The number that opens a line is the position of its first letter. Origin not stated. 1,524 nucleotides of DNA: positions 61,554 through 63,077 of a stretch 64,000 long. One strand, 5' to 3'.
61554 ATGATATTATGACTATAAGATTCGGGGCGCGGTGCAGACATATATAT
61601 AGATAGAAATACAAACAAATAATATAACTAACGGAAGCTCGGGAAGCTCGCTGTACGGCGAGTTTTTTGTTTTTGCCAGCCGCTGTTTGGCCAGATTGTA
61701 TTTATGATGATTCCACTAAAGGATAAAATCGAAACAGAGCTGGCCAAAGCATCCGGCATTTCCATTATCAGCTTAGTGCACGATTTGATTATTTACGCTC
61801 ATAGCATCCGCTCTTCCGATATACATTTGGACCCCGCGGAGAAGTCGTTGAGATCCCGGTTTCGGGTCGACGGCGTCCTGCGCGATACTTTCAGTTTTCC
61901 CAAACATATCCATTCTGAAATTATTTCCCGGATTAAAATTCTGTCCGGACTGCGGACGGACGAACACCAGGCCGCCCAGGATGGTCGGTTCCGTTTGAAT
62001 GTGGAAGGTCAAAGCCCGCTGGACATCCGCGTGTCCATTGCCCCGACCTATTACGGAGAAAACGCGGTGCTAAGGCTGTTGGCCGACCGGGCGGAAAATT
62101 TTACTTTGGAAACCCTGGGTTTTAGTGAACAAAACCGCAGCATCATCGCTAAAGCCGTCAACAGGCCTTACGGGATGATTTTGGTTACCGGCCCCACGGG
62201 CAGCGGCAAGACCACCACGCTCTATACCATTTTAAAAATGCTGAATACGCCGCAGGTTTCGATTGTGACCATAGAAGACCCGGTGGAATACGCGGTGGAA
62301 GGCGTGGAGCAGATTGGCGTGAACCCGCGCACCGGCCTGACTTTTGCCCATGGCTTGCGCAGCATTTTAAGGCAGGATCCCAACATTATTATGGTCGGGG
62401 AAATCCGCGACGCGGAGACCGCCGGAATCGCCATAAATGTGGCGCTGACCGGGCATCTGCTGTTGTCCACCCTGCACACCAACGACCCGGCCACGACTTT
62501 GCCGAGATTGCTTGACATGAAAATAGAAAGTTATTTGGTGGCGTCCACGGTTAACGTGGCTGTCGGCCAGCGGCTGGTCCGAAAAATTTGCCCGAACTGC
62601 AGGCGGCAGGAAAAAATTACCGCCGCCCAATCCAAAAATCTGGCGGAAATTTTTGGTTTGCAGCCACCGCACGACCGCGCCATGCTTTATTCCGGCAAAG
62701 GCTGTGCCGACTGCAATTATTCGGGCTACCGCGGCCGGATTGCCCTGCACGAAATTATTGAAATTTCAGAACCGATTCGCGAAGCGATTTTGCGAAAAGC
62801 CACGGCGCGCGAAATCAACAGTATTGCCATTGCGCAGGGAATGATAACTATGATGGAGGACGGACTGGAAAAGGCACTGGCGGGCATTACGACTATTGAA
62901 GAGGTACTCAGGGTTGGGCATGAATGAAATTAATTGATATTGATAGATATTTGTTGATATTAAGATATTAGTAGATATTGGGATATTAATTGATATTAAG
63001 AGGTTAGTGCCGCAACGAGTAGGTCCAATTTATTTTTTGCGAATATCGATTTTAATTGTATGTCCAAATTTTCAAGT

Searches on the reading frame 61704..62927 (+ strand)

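Call 41: search_protein_families(library=pfam, proteins=[window:61704-62927:+], max_evalue=0.001)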
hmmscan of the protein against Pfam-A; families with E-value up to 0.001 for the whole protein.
window:61704-62927:+ (407 aa): 4 families
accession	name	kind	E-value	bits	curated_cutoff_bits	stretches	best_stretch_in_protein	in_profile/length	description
PF00437.27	T2SSE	-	1.4e-117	392.9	24.9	1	20-403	7-370/370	Type II/IV secretion system protein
PF13401.12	AAA_22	-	8.6e-05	23.3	27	1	156-193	5-42/130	AAA domain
PF25199.1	nSTAND_NTPase5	-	0.00013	22.2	34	1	146-192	31-78/145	Novel STAND NTPase 5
PF13191.12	AAA_16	-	0.00059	20.8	32.6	0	152-196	19-63/167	AAA ATPase domain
